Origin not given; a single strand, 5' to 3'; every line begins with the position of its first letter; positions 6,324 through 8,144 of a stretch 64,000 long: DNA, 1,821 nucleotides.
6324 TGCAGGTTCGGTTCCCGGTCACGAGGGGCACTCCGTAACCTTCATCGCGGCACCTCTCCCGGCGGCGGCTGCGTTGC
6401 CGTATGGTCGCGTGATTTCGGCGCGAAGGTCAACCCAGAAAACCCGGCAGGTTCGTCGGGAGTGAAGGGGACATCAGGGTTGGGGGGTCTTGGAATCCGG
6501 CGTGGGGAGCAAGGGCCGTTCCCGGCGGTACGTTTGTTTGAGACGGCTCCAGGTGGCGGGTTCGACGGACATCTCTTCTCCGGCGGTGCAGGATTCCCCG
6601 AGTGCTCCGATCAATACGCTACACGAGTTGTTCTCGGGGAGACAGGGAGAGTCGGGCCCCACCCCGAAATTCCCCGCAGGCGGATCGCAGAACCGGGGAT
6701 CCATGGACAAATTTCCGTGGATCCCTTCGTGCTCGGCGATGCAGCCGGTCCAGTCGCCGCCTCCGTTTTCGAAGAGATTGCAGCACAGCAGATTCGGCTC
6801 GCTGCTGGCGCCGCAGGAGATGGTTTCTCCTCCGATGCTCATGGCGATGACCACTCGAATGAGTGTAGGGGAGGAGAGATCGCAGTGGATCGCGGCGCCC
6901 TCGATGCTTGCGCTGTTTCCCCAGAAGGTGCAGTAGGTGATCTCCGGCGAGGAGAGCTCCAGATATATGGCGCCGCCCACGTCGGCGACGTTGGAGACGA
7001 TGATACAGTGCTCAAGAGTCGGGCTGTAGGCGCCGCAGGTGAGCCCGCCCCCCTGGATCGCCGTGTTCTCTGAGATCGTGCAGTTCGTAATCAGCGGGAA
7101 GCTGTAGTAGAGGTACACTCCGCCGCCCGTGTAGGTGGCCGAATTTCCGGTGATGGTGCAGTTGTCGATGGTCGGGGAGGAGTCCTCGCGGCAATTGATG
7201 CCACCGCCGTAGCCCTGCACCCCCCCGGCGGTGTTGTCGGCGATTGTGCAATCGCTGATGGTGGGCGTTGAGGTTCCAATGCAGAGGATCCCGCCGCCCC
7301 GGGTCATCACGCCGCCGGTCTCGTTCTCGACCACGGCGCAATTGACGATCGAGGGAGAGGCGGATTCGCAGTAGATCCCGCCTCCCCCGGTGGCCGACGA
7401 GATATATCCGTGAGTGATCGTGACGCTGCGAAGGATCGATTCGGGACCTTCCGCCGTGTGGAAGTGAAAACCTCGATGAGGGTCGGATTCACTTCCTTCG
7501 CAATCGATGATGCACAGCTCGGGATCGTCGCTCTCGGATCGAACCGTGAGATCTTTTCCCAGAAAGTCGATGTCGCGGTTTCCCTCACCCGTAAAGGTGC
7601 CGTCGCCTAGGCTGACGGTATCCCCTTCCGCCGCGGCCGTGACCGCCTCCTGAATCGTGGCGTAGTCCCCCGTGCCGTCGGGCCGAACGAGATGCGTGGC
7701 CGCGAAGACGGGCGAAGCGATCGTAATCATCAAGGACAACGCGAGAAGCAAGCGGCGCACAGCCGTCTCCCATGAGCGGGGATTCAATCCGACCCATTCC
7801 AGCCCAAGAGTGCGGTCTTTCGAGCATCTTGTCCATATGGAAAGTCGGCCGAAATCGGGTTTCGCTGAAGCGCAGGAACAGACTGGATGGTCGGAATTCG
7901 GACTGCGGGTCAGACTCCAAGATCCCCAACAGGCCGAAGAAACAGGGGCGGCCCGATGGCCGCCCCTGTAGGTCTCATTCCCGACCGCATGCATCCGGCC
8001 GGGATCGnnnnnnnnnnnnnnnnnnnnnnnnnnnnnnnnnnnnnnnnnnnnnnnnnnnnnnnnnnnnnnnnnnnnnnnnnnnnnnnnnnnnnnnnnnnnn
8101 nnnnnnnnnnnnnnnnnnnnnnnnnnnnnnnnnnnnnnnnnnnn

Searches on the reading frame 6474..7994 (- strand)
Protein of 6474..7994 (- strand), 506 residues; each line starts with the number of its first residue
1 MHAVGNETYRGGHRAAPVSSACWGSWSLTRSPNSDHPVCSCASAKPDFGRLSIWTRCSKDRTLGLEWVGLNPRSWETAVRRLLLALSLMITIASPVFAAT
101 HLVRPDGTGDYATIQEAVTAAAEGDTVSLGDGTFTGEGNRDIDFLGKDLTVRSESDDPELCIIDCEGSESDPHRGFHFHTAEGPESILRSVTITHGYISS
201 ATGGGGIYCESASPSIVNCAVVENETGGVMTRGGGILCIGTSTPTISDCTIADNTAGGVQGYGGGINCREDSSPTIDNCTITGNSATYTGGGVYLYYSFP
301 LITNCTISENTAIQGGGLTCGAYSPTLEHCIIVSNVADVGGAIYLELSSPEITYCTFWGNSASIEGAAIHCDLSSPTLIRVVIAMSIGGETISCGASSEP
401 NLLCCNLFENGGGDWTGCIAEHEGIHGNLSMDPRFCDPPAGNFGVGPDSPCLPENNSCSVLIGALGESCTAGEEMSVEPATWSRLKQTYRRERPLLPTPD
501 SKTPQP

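Call 72: search_protein_families(library=pfam, proteins=[window:6474-7994:-], max_evalue=0.01)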
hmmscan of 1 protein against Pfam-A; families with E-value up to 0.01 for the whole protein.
window:6474-7994:- (506 aa): 4 families
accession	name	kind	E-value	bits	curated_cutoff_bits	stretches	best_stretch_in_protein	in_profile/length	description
PF13229.12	Beta_helix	-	3.5e-28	98.6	25.9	3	192-350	12-149/158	Right handed beta helix region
PF02415.23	Chlam_PMP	-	3.3e-07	30.3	20.6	0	278-294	1-17/19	Chlamydia polymorphic membrane protein (Chlamydia_PMP) repeat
PF05048.19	NosD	-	5.5e-06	26.4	23.6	1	215-365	49-177/212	Periplasmic copper-binding protein (NosD)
PF17161.10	DUF5123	-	0.0073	17.9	35.1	0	352-449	3-102/113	Domain of unknown function (DUF5123)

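Call 75: search_protein_families(library=ncbifam, proteins=[window:6474-7994:-], max_evalue=0.01)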
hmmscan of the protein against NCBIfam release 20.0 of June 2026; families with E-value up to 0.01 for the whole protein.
window:6474-7994:- (506 aa): 2 families
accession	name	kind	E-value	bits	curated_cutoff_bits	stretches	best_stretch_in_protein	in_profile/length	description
TIGR03804.1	para_beta_helix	repeat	4.2e-06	26.3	19.45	1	278-311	9-43/44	parallel beta-helix repeat protein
TIGR04247.1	NosD_copper_fam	subfamily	0.00034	19.3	300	1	114-298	1-157/377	nitrous oxide reductase family maturation protein NosD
